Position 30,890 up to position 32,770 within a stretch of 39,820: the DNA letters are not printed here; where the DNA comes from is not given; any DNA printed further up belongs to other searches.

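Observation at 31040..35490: Translationally coupled pair: a 4-TM protein plus a 1099-aa membrane-tethered, strongly divergent GH13 (possibly GlgE-like) enzyme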

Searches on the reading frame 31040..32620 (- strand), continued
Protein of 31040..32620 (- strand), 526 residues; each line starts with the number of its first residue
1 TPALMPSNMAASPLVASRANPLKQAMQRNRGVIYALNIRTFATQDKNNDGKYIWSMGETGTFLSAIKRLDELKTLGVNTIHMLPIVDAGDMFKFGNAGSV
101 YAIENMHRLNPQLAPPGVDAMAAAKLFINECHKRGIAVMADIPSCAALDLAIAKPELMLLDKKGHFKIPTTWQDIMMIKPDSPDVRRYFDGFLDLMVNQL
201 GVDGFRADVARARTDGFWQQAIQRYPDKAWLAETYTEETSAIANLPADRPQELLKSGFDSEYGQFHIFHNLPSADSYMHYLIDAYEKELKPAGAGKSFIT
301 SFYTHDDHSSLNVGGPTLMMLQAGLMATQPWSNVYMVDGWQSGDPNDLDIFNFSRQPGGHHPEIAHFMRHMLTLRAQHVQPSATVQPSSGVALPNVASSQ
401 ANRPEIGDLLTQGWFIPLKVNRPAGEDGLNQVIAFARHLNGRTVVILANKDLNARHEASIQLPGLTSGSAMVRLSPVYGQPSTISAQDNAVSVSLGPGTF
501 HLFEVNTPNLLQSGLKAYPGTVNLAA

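Call 39: search_solved_structures(query=A7, max_evalue=0.001, show_alignments=4)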
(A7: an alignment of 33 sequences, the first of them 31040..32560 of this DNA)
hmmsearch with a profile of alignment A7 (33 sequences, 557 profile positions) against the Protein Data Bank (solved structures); distinct sequences matched with E-value up to 0.001: 165 (the best 60 are shown).
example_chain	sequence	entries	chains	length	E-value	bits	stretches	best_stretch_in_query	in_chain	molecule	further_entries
4gkl_A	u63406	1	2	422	3.9e-37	131.2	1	124-486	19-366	Alpha-amylase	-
3dhu_A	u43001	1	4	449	2.6e-28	102.1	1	121-304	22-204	Alpha-amylase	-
1gju_A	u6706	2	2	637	1.3e-25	93.2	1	95-227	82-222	MALTODEXTRIN GLYCOSYLTRANSFERASE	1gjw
3zss_A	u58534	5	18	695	5.1e-20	74.7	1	125-498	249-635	PUTATIVE GLUCANOHYDROLASE PEP1A | PUTATIVE GLUCANOHYDROLASE PEP1A GLGE ISOFORM 1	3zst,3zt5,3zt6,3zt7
5vsj_A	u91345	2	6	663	1e-19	73.7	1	125-498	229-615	Alpha-1,4-glucan:maltose-1-phosphate maltosyltransferase 1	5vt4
4u2y_A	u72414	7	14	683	1.1e-19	73.6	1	125-498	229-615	Alpha-1,4-glucan:maltose-1-phosphate maltosyltransferase 1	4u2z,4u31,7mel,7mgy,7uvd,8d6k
1ea9_C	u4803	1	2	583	1.2e-19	73.5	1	126-487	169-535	CYCLOMALTODEXTRINASE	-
5cvs_A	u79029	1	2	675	7.8e-19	70.8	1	125-498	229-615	Alpha-1,4-glucan:maltose-1-phosphate maltosyltransferase 1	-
4cn4_A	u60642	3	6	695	8.5e-19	70.7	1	125-498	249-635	ALPHA-1,4-GLUCAN:MALTOSE-1-PHOSPHATE MALTOSYLTRANSFERASE 1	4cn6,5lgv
4cn1_A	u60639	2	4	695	1.3e-18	70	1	125-498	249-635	ALPHA-1,4-GLUCAN: MALTOSE-1-PHOSPHATE MALTOSYLTRANSFERASE 1 | Alpha-1,4-glucan:maltose-1-phosphate maltosyltransferase 1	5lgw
9j60_A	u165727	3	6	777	2.2e-16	62.7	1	80-287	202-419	Isoamylase 1, chloroplastic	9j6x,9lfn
5cgm_A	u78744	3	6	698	6.7e-16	61.1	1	125-305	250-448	Alpha-1,4-glucan:maltose-1-phosphate maltosyltransferase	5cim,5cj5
1sma_A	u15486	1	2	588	2e-15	59.5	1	128-541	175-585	MALTOGENIC AMYLASE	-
1j0h_A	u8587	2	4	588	3.3e-15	58.8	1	128-541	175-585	neopullulanase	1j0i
1j0j_A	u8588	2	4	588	1.3e-14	56.9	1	128-541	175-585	neopullulanase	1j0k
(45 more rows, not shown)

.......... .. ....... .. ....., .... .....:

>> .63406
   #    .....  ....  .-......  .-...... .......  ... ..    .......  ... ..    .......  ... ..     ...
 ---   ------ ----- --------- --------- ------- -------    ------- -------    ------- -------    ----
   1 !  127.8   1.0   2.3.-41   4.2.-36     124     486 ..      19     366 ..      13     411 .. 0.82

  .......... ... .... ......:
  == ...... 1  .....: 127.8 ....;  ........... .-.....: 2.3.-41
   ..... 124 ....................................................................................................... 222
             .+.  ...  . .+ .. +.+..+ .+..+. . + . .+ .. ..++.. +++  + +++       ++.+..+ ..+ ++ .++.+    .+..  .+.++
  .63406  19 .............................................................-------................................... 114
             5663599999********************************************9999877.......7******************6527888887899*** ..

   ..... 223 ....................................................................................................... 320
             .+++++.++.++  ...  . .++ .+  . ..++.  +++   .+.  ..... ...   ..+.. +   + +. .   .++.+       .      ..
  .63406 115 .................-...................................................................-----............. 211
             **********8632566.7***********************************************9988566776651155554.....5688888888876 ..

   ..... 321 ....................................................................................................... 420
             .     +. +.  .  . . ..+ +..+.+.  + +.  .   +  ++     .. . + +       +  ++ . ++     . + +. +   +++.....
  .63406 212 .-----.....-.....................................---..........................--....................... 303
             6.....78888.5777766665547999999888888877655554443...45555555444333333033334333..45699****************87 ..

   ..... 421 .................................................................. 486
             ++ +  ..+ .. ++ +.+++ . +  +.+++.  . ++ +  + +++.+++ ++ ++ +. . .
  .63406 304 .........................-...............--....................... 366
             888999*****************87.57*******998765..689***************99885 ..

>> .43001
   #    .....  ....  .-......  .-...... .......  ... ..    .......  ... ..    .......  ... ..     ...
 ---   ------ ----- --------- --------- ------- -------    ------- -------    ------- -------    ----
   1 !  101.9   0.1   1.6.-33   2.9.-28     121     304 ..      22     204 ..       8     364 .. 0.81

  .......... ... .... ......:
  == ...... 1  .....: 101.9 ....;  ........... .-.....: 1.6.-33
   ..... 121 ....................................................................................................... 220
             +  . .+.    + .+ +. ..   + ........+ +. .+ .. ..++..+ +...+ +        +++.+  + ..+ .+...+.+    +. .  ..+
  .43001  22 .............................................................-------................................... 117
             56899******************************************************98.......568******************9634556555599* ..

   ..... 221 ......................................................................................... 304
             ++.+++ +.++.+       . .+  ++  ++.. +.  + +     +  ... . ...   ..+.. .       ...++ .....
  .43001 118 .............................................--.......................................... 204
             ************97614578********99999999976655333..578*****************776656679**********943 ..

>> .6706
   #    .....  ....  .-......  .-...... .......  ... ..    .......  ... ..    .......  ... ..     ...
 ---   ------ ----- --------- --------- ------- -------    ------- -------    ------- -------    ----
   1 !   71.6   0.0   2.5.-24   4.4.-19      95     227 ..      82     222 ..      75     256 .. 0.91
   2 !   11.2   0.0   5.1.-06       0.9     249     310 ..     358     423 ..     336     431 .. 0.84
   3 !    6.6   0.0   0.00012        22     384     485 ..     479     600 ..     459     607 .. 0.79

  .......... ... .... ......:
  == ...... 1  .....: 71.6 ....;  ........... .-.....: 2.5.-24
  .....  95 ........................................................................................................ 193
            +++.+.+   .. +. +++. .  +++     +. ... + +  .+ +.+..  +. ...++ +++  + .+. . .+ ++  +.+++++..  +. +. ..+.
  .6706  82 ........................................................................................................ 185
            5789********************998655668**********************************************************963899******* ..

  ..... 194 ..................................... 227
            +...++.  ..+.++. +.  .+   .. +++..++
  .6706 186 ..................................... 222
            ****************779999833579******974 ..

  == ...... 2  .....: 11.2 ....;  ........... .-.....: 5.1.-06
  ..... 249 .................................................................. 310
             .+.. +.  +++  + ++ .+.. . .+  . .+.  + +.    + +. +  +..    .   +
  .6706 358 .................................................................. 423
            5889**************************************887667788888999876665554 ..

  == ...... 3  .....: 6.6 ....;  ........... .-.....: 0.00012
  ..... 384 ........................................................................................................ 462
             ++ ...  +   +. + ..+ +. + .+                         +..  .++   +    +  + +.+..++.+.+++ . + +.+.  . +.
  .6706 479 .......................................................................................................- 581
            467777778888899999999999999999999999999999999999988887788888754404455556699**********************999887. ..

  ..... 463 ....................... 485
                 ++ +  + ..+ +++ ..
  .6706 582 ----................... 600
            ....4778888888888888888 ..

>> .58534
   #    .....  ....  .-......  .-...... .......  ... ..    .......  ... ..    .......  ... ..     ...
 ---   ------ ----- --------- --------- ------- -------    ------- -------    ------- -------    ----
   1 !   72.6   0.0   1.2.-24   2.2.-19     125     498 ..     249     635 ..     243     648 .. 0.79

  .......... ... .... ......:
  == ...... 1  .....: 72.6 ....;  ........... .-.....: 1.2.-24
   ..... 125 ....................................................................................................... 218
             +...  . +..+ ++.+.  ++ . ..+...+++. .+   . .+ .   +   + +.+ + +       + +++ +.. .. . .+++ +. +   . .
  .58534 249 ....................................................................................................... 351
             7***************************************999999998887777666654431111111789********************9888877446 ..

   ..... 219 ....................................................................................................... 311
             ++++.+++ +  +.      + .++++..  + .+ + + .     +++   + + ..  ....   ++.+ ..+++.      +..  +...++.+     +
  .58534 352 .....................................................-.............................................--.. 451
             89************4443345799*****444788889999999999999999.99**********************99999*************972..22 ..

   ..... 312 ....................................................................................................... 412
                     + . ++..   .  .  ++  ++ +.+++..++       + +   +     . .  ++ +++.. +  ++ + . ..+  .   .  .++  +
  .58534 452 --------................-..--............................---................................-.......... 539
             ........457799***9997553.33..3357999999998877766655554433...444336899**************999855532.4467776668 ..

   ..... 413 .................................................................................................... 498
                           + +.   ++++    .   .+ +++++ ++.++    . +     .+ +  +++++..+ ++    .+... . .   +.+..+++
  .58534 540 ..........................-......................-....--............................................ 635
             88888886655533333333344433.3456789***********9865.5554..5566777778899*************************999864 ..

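Call 61: search_protein_families(library=ncbifam, proteins=[L005:8983-12984:+, L005:13134-15482:+, L007:9129-12314:-], max_evalue=0.00001)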
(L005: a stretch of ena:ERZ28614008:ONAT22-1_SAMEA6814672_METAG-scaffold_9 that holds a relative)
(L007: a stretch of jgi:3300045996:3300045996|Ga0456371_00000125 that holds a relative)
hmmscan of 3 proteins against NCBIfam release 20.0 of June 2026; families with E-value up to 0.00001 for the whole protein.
L005:8983-12984:+ (1333 aa): 8 families
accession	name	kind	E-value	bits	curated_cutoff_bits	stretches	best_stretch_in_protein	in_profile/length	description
NF041090.1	Cyc-maltodext_AglB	equivalog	2.8e-13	49.5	540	1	195-308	54-164/470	cyclomaltodextrinase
NF008051.0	PRK10785.1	equivalog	4.8e-11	41.6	568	1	196-309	169-287/607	maltodextrin glucosidase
TIGR02401.1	trehalose_TreY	equivalog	5.8e-08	31.5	498.65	1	204-309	14-123/838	malto-oligosyltrehalose synthase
NF011087.0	PRK14511.1-5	equivalog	2.3e-07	29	1556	1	203-303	24-128/996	malto-oligosyltrehalose synthase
NF011086.0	PRK14511.1-3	equivalog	6.4e-07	27.9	1411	1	204-315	17-132/924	malto-oligosyltrehalose synthase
TIGR02403.1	trehalose_treC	equivalog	1e-06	27.8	799.05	0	200-276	21-97/544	alpha,alpha-phosphotrehalase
NF041321.1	Alpha-amyl_MalA_Halo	equivalog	1.3e-06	27.1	875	1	204-314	280-388/666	alpha-amylase MalA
NF008183.0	PRK10933.1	subfamily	4e-06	25.8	535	0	202-302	29-127/551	alpha,alpha-phosphotrehalase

L005:13134-15482:+ (782 aa): 18 families
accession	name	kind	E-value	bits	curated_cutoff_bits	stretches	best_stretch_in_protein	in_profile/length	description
TIGR02402.1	trehalose_TreZ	equivalog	4e-59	200.4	538.8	1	126-513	16-397/545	malto-oligosyltrehalose trehalohydrolase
NF008967.0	PRK12313.1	equivalog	1.4e-28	99.6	577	1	132-376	66-316/633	1,4-alpha-glucan branching protein GlgB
NF003811.1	PRK05402.1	equivalog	4.8e-28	98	741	1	137-375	63-306/619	1,4-alpha-glucan branching protein GlgB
TIGR01515.1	branching_enzym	equivalog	5.3e-22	78.1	463.95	1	129-375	53-295/607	1,4-alpha-glucan branching enzyme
NF011294.0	PRK14706.1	equivalog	3.5e-16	58.6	1284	1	133-387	70-325/642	1,4-alpha-glucan branching enzyme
NF009221.0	PRK12568.1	equivalog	1.8e-14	52.8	1270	1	132-376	181-429/745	1,4-alpha-glucan branching enzyme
NF011293.0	PRK14705.1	equivalog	6.3e-13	47.2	2376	1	152-375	687-909/1224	1,4-alpha-glucan branching enzyme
TIGR02401.1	trehalose_TreY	equivalog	2.7e-10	39.2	498.65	1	234-314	11-91/838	malto-oligosyltrehalose synthase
TIGR02104.1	pulA_typeI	equivalog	1.6e-08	33.1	504.5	1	289-498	230-443/605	type I pullulanase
NF041090.1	Cyc-maltodext_AglB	equivalog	2.8e-08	33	540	1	250-351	76-169/470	cyclomaltodextrinase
TIGR02100.1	glgX_debranch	equivalog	1.2e-07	30.2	640.9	1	267-373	221-344/688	glycogen debranching protein GlgX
NF011084.0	PRK14511.1-1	equivalog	7.3e-07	28.2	1021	1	270-313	48-91/728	malto-oligosyltrehalose synthase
TIGR02456.1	treS_nterm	equivalog_domain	8e-07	27.9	678.35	0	235-319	24-107/539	maltose alpha-D-glucosyltransferase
NF007059.0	PRK09505.2-4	equivalog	8.2e-07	27.7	865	0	272-314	275-317/683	alpha-amylase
NF007060.0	PRK09505.2-5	equivalog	1.6e-06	26.4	790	0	275-314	284-323/690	alpha-amylase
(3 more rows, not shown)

L007:9129-12314:- (1061 aa): 17 families
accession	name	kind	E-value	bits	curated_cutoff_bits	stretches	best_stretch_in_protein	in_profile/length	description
TIGR02095.1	glgA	subfamily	2.2e-40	138.7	328.45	2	475-636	274-429/477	glycogen/starch synthase, ADP-glucose type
NF001899.0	PRK00654.1-2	equivalog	5.8e-28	97.5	459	1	474-633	270-425/478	glycogen synthase GlgA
NF001898.0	PRK00654.1-1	equivalog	6.2e-26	91.1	603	1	475-617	273-409/477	glycogen synthase GlgA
NF001900.0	PRK00654.1-3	equivalog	3.7e-25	88.3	509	1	470-616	248-387/481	glycogen synthase GlgA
NF001903.0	PRK00654.2-2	equivalog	5.5e-25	88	616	1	471-639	274-433/482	glycogen synthase GlgA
NF010699.0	PRK14099.1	equivalog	7.1e-23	80.8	762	1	474-659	274-459/485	glycogen synthase GlgA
NF001905.0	PRK00654.2-4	subfamily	4e-22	78.4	560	1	476-618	280-417/489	glycogen synthase GlgA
NF001902.0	PRK00654.2-1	equivalog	4.8e-20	71.6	845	1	475-618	280-419/492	glycogen synthase GlgA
NF001906.0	PRK00654.2-5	equivalog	9.8e-17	61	870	1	475-638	282-437/485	glycogen synthase GlgA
NF001901.0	PRK00654.1-5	equivalog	1.7e-15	56.5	649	1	474-623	296-437/502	glycogen synthase GlgA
NF010698.0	PRK14098.1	equivalog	3.8e-13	48.9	754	1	474-621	286-426/489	starch synthase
TIGR03449.1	mycothiol_MshA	equivalog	6.3e-09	35.2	462.5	1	471-624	198-351/406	D-inositol-3-phosphate glycosyltransferase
NF038295.1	EPS_HpsP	equivalog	3.7e-08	32.8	550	1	480-626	194-337/388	hormogonium polysaccharide biosynthesis glycosyltransferase HpsP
TIGR02149.1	glgA_Coryne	subfamily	1.7e-07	30.7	302.4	1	472-629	180-336/391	glycogen synthase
NF001904.0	PRK00654.2-3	equivalog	2.6e-07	29.7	577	1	476-621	276-416/475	glycogen synthase GlgA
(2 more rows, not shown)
